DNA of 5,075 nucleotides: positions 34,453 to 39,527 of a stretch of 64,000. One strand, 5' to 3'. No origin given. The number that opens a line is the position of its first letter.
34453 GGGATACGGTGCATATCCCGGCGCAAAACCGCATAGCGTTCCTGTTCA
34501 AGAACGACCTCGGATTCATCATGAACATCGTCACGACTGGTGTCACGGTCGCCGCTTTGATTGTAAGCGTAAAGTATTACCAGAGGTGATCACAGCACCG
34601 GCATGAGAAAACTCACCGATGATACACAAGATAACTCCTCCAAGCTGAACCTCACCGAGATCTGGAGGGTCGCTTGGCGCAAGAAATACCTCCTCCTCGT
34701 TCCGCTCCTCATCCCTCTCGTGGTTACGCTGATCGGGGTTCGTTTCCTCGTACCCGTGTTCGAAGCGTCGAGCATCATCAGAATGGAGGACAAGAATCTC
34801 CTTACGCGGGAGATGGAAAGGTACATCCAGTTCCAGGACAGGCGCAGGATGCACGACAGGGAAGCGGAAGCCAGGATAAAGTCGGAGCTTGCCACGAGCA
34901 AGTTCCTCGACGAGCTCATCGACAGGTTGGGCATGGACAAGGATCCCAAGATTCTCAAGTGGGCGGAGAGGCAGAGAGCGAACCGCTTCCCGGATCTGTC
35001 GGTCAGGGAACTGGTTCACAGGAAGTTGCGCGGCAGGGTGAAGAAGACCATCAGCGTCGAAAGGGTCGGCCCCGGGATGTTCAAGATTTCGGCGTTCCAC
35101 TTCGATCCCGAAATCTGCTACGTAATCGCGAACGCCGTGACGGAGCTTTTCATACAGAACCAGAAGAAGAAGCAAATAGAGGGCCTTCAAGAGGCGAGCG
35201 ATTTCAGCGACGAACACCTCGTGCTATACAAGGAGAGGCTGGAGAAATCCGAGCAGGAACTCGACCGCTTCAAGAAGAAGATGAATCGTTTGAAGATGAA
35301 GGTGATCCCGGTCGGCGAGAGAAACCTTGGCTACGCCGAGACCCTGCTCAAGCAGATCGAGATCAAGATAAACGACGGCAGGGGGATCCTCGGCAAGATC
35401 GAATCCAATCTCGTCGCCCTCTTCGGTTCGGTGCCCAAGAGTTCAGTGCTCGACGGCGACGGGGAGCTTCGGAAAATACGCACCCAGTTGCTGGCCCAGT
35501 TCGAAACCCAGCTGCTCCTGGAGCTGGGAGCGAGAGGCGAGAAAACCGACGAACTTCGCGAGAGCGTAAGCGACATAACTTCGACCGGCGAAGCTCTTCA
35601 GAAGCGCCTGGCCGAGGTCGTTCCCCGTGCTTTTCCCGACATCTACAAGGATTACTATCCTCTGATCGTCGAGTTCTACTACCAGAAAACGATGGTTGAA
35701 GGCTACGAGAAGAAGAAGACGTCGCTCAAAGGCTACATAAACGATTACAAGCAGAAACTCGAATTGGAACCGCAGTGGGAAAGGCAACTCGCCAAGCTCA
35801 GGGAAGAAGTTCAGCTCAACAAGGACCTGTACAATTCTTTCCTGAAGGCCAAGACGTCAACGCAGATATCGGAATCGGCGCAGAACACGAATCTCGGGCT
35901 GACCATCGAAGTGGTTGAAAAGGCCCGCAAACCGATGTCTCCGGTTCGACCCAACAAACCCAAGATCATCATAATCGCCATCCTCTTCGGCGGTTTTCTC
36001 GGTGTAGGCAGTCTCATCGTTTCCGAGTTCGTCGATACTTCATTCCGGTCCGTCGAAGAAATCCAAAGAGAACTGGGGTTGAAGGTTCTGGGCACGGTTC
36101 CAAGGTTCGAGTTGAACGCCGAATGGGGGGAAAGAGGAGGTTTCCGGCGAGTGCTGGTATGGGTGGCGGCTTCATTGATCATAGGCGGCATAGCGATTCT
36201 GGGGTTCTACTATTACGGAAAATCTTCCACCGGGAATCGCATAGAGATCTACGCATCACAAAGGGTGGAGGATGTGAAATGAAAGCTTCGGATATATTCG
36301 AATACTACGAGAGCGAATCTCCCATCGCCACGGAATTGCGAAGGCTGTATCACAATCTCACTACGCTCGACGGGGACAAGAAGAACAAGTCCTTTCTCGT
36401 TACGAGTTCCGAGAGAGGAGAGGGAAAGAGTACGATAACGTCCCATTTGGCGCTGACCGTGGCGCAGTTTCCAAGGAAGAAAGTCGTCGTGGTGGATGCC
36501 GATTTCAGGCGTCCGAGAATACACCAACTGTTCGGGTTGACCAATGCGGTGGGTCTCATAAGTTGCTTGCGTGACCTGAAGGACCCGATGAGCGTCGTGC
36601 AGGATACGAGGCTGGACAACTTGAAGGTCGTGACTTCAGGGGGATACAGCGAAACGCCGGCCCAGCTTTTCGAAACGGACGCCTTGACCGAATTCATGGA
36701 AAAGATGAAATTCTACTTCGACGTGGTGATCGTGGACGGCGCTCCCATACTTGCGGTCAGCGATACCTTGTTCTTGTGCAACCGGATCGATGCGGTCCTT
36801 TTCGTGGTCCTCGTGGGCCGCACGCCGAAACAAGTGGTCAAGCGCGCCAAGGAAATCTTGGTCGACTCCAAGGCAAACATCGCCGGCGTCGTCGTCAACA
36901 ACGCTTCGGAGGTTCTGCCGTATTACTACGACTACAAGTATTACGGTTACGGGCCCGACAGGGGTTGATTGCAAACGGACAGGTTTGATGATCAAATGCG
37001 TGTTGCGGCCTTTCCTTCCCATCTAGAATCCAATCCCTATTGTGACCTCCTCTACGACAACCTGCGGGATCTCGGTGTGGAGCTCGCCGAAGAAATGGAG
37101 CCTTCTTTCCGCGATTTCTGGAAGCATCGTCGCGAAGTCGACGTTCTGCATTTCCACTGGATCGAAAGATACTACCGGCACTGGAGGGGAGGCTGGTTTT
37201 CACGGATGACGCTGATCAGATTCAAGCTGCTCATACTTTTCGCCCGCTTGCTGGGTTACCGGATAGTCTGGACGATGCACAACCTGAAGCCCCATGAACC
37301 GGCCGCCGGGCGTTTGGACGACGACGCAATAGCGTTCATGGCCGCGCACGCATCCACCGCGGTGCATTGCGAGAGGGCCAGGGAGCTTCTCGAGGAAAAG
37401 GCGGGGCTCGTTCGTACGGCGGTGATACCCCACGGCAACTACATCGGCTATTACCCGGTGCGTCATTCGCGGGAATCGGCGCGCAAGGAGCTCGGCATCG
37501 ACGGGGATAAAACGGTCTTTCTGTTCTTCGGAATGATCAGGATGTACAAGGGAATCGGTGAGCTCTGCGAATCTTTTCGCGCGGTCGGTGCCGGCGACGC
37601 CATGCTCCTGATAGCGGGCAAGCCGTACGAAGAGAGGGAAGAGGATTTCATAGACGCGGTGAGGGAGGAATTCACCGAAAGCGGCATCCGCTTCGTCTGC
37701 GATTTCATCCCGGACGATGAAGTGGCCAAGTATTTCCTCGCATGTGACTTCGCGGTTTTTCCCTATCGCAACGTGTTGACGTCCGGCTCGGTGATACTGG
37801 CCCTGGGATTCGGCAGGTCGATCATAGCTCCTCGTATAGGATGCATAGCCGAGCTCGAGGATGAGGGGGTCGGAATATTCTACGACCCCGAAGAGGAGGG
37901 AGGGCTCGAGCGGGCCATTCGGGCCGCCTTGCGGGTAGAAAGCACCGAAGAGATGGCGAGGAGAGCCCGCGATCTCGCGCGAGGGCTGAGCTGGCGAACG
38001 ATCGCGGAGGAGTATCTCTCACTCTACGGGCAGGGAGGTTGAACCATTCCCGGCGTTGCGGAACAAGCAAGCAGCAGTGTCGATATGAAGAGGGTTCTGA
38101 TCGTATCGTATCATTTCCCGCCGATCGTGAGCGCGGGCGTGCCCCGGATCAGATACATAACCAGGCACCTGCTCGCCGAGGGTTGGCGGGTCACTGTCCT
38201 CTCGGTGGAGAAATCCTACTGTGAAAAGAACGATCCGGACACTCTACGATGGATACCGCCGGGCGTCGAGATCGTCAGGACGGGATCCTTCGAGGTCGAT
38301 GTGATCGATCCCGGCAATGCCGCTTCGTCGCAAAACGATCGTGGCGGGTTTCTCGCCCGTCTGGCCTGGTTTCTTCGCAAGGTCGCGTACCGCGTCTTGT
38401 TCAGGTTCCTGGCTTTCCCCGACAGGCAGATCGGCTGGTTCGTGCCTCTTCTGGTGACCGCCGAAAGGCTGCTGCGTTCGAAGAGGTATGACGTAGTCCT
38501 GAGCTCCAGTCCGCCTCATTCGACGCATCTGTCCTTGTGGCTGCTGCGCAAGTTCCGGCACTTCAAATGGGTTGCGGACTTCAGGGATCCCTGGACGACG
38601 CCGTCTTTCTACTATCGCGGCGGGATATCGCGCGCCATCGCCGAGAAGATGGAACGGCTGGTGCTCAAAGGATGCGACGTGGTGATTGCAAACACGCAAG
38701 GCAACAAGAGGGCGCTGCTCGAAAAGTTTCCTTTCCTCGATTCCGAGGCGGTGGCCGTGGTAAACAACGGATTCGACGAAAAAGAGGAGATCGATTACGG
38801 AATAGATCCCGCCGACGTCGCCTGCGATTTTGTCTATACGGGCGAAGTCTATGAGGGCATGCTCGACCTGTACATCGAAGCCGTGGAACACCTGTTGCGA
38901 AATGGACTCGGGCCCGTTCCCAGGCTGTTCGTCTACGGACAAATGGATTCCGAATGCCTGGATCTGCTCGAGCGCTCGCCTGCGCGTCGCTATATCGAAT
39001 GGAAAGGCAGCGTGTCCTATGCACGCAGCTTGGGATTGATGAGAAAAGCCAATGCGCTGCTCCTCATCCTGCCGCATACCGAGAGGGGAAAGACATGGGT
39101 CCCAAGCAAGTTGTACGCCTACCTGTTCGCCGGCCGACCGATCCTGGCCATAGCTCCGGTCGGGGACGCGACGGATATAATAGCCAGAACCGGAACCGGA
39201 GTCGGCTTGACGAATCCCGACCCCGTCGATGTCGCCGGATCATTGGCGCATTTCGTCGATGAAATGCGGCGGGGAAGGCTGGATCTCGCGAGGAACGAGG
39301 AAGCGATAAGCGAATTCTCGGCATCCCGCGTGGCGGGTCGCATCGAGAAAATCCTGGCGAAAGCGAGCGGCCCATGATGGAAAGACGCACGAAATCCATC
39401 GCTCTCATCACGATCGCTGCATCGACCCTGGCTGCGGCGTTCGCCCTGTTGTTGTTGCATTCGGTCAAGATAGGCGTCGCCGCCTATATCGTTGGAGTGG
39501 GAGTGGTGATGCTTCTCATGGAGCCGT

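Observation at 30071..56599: Sigma-54 regulon signature across the EPS locus with a PrsK/PrsR-like two-component system and a GAF-GGDEF cyclase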

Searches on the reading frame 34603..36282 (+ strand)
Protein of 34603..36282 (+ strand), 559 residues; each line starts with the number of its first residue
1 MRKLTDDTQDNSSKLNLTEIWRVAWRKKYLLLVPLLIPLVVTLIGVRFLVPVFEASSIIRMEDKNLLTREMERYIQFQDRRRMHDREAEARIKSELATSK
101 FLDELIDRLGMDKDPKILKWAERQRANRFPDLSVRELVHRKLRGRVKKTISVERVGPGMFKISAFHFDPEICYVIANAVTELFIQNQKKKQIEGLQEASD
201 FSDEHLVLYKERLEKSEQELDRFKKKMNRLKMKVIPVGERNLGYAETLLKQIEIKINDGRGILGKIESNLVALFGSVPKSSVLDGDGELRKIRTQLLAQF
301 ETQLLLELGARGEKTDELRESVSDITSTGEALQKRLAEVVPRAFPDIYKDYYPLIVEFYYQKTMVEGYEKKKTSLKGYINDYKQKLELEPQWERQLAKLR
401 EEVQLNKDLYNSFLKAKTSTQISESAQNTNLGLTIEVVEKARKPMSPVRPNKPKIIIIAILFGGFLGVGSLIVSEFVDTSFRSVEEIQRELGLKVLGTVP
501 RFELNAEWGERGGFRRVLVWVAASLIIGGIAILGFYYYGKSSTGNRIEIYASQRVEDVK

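Call 5: search_protein_families(library=ncbifam, proteins=[window:34603-36282:+])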
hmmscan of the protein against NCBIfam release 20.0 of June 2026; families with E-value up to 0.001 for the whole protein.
window:34603-36282:+ (559 aa): 6 families
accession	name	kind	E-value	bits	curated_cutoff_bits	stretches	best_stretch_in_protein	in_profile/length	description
TIGR03007.1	pepcterm_ChnLen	equivalog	1.3e-39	135.8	278.85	1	145-535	108-495/498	XrtA system polysaccharide chain length determinant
TIGR03017.1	EpsF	equivalog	2.6e-16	59.4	422.75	1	369-499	317-443/444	chain length determinant protein EpsF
TIGR01005.1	eps_transp_fam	subfamily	1.8e-13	49.6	411.7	1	365-501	346-479/754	exopolysaccharide transport protein family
TIGR01006.1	polys_exp_MPA1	subfamily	2e-12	47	296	1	435-503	157-225/226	CspC family polysaccharide chain length determinant protein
NF007350.0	PRK09841.1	equivalog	4.5e-07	28.4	1248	1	383-503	359-474/726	tyrosine-protein kinase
NF008568.0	PRK11519.1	equivalog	2.4e-06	26.1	1068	1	374-503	350-474/720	tyrosine-protein kinase Wzc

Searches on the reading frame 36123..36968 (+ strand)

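Call 5: search_protein_families(library=ncbifam, proteins=[window:36123-36968:+])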
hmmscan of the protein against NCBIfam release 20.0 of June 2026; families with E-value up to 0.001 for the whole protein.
window:36123-36968:+ (281 aa): 12 families
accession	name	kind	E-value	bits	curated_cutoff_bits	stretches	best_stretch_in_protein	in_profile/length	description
TIGR01007.1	eps_fam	subfamily_domain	2.4e-42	144.8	108.05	1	83-275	13-204/204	polysaccharide biosynthesis tyrosine autokinase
TIGR03018.1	pepcterm_TyrKin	hypoth_equivalog_domain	2e-34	118.7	230.65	1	64-259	7-207/207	XrtA-associated tyrosine autokinase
NF007350.0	PRK09841.1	equivalog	3.1e-28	98.3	1248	1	84-277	527-721/726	tyrosine-protein kinase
NF008568.0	PRK11519.1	equivalog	8.8e-24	83.7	1068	1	82-276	520-713/720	tyrosine-protein kinase Wzc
TIGR03029.1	EpsG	equivalog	2.9e-23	82.4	313.8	1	58-259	73-273/274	chain length determinant protein tyrosine kinase EpsG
TIGR01005.1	eps_transp_fam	subfamily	1.1e-19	70.1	411.7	1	69-260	527-717/754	exopolysaccharide transport protein family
TIGR01968.1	minD_bact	equivalog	1e-08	34.9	212.9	1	91-206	4-119/261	septum site-determining protein MinD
NF041136.1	MrpORP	equivalog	9.3e-07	28.4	450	1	89-142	6-58/365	iron-sulfur cluster carrier protein MrpORP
TIGR01969.1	minD_arch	subfamily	2.6e-06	26.8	201.75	1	93-261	5-170/251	cell division ATPase MinD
NF047398.1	AAA_KGGVGR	domain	0.00012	22.5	90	0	99-154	13-70/190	KGGVGR-motif variant AAA ATPase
NF041546.1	ParA_partition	equivalog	0.00019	21.1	180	0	99-127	10-37/203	ParA family partition ATPase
TIGR00959.1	ffh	equivalog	0.00037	19.4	473.2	0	80-158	90-170/428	signal recognition particle protein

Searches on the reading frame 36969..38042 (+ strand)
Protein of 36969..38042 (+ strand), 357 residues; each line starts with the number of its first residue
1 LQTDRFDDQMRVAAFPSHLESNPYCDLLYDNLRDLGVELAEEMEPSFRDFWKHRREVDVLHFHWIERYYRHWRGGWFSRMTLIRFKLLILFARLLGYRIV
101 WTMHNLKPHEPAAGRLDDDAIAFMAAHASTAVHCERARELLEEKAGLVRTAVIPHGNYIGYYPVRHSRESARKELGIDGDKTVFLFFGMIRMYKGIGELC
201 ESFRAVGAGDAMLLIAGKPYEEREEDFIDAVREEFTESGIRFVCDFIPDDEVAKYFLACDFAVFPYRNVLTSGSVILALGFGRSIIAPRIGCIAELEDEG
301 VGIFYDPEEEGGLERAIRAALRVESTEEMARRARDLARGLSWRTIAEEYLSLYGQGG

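Call 5: search_protein_families(library=ncbifam, proteins=[window:36969-38042:+])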
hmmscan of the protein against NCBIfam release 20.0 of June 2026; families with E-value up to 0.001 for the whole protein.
window:36969-38042:+ (357 aa): 11 families
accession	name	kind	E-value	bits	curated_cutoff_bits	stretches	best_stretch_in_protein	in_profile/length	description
NF053787.1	GlcN_PG_synth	equivalog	2.4e-10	39.8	480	1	144-353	160-356/361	N-acetylglucosaminyl phosphatidylglycerol synthase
TIGR04047.1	MSMEG_0565_glyc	hypoth_equivalog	3.2e-09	36.4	259.85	1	100-353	114-371/373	MSMEG_0565 family glycosyltransferase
TIGR04063.1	stp3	hypoth_equivalog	4e-09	35.8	442.05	1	140-354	172-393/397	TIGR04063 family PEP-CTERM/XrtA system glycosyltransferase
NF047684.1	TeichurnBiosyTuaC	equivalog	5.6e-09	35.4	550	1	148-327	185-358/391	teichuronic acid biosynthesis protein TuaC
NF012028.0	PRK15484.1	subfamily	1.3e-08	34.4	618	1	143-349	156-371/380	lipopolysaccharide N-acetylglucosaminyltransferase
TIGR02149.1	glgA_Coryne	subfamily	1.4e-08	34.2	302.4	1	151-353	172-387/391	glycogen synthase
TIGR03449.1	mycothiol_MshA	equivalog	3.5e-08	32.8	462.5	1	134-354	173-401/406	D-inositol-3-phosphate glycosyltransferase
NF001901.0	PRK00654.1-5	equivalog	4.2e-07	28.8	649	1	187-355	322-490/502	glycogen synthase GlgA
TIGR02095.1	glgA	subfamily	2.4e-05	23.2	328.45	1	169-354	280-475/477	glycogen/starch synthase, ADP-glucose type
NF038295.1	EPS_HpsP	equivalog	4.2e-05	22.7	550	1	146-354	173-385/388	hormogonium polysaccharide biosynthesis glycosyltransferase HpsP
TIGR03088.1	stp2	hypoth_equivalog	0.00083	18.5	409.05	0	229-354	242-371/374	TIGR03088 family PEP-CTERM/XrtA system glycosyltransferase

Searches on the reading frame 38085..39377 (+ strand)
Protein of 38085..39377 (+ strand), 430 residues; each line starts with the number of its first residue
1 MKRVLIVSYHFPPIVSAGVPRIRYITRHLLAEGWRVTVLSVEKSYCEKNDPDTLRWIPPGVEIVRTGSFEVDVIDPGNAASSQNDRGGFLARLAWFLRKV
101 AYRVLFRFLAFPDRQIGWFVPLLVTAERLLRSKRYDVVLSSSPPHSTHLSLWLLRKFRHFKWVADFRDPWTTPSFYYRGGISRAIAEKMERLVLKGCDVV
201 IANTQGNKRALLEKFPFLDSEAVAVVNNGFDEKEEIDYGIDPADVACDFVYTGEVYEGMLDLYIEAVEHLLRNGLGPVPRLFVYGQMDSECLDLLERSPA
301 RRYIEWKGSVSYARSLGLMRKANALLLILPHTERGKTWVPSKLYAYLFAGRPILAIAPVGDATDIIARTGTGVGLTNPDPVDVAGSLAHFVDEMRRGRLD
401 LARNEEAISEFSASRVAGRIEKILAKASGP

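Call 5: search_protein_families(library=ncbifam, proteins=[window:38085-39377:+])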
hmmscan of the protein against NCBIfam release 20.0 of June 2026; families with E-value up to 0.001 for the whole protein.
window:38085-39377:+ (430 aa): 1 family
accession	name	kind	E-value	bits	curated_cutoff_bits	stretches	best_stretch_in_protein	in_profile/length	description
TIGR02149.1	glgA_Coryne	subfamily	9.5e-05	21.7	302.4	1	185-234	133-182/391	glycogen synthase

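Call 8: search_protein_families(library=pfam, proteins=[window:38085-39377:+])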
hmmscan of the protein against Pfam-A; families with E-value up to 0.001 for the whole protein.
window:38085-39377:+ (430 aa): 2 families
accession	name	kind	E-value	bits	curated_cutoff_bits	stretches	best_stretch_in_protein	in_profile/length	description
PF13439.12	Glyco_transf_4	-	7.9e-14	52.5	28.5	1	69-232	20-168/170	Glycosyltransferase Family 4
PF13579.12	Glyco_trans_4_4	-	2.8e-12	47.7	29.7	1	20-229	5-158/158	Glycosyl transferase 4-like domain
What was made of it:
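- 31255..41927 (+): Rest of the putative P1 operon: TviB-like NDP-sugar dehydrogenase, TviC-like epimerase, Wza-like exporter, chain-length determinant, tyrosine autokinase, two glycosyltransferases, a Wzy_C/O-ligase-like protein and an unknown 382-aa protein. Family scans (calls 5, 8).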
